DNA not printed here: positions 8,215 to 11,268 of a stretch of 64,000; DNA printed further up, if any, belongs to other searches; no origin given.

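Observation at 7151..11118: Chain-termination logic: FkbM methyltransferase domain fused to two GT domains, plus a Wzt C-terminal binding module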

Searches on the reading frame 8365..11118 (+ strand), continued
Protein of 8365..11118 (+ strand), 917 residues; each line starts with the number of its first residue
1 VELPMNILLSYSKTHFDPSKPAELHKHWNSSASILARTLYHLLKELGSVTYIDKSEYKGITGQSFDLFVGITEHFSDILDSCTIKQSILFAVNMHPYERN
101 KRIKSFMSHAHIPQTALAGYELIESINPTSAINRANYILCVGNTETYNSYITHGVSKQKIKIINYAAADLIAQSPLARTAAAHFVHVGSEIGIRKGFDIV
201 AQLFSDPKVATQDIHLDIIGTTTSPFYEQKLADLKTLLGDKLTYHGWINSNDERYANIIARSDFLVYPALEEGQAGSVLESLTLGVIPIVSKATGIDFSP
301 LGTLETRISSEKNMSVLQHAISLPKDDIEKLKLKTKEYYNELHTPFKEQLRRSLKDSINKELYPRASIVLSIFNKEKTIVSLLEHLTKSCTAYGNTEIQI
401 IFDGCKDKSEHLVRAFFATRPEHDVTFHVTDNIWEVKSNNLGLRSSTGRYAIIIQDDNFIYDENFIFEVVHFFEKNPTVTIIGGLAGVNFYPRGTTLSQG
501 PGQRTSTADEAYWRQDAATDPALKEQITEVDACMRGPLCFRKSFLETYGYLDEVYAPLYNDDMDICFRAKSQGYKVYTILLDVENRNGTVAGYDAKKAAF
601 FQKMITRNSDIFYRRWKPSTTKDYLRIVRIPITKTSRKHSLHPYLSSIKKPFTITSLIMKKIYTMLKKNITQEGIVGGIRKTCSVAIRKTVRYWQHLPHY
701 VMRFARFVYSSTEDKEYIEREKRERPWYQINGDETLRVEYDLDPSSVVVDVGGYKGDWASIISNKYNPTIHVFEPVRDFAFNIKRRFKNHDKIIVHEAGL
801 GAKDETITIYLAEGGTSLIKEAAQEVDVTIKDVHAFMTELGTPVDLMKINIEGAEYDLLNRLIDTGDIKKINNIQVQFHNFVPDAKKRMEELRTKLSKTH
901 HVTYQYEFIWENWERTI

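Call 52: fold_search(model_id=the predicted structure, library=pdb)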
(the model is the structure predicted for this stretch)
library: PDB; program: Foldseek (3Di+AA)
matches with E <= 10: 1707; with E <= 0.001: 478
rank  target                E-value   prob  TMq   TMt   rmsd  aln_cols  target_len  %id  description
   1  8jjt_B                1.9e-12  1.00  0.27  0.68   5.2       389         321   11  Structure of SenB in complex with UDP-GlcNAc at 1.88 Angstroms resolution (released 2024-02-07)
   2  8jjn_A                2.7e-12  1.00  0.28  0.71   5.2       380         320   11  Structure of SenB in complex with UDP-Glc and PO4- at 1.98 Angstroms resolution (released 2024-02-07)
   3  8rz3_A                3.7e-12  1.00  0.27  0.68   5.9       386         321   12  Structures of Se- glycosyltransferase SenB from Variovorax paradoxus (released 2024-09-11)
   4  8jjt_C                4.7e-12  1.00  0.27  0.68   5.4       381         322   11  Structure of SenB in complex with UDP-GlcNAc at 1.88 Angstroms resolution (released 2024-02-07)
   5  8jjq_C                5.8e-12  1.00  0.28  0.70   5.3       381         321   12  Structure of SenB in complex with UDP-GalNAc at 1.64 Angstroms resolution (released 2024-02-07)
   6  8rz3_C                8.6e-12  1.00  0.28  0.69   5.1       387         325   11  Structures of Se- glycosyltransferase SenB from Variovorax paradoxus (released 2024-09-11)
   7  8jjn_C                1.0e-11  1.00  0.28  0.70   5.3       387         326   11  Structure of SenB in complex with UDP-Glc and PO4- at 1.98 Angstroms resolution (released 2024-02-07)
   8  8rz3_B                1.2e-11  1.00  0.28  0.70   5.3       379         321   11  Structures of Se- glycosyltransferase SenB from Variovorax paradoxus (released 2024-09-11)
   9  8jjq_A                1.9e-11  1.00  0.28  0.70   5.3       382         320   12  Structure of SenB in complex with UDP-GalNAc at 1.64 Angstroms resolution (released 2024-02-07)
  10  8jjn_B                2.4e-11  1.00  0.27  0.69   5.3       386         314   11  Structure of SenB in complex with UDP-Glc and PO4- at 1.98 Angstroms resolution (released 2024-02-07)
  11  7sck_B                1.9e-10  1.00  0.19  0.28  17.7       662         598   10  Cryo-EM structure of the human Exostosin-1 and Exostosin-2 heterodimer in complex with a 7-sugar oligosaccharide accep (released 2022-09-28)
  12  8k5u_A                2.9e-10  1.00  0.27  0.69   5.0       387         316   10  Se-glycosyltransferase RsSenB (released 2024-02-07)
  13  2z86_D                3.4e-10  1.00  0.19  0.28  22.2       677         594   12  Crystal structure of chondroitin polymerase from Escherichia coli strain K4 (K4CP) complexed with UDP-GlcUA and UDP (released 2008-09-16)
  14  2z87_A                3.6e-10  1.00  0.20  0.30  21.9       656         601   12  Crystal structure of chondroitin polymerase from Escherichia coli strain K4 (K4CP) complexed with UDP-GalNAc and UDP (released 2008-09-16)
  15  6yv7_B                4.5e-10  1.00  0.20  0.51  24.5       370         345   13  Mannosyltransferase PcManGT from Pyrobaculum calidifontis (released 2020-07-22)
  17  6p61_B                5.6e-10  1.00  0.17  0.74   6.9       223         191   21  Structure of a Glycosyltransferase from Leptospira borgpetersenii serovar Hardjo-bovis (strain JB197) (released 2019-07-10)
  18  6p61_C                1.0e-09  1.00  0.17  0.74   6.8       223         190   21  Structure of a Glycosyltransferase from Leptospira borgpetersenii serovar Hardjo-bovis (strain JB197) (released 2019-07-10)
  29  6p61_A                5.1e-09  1.00  0.17  0.73   7.0       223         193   21  Structure of a Glycosyltransferase from Leptospira borgpetersenii serovar Hardjo-bovis (strain JB197) (released 2019-07-10)
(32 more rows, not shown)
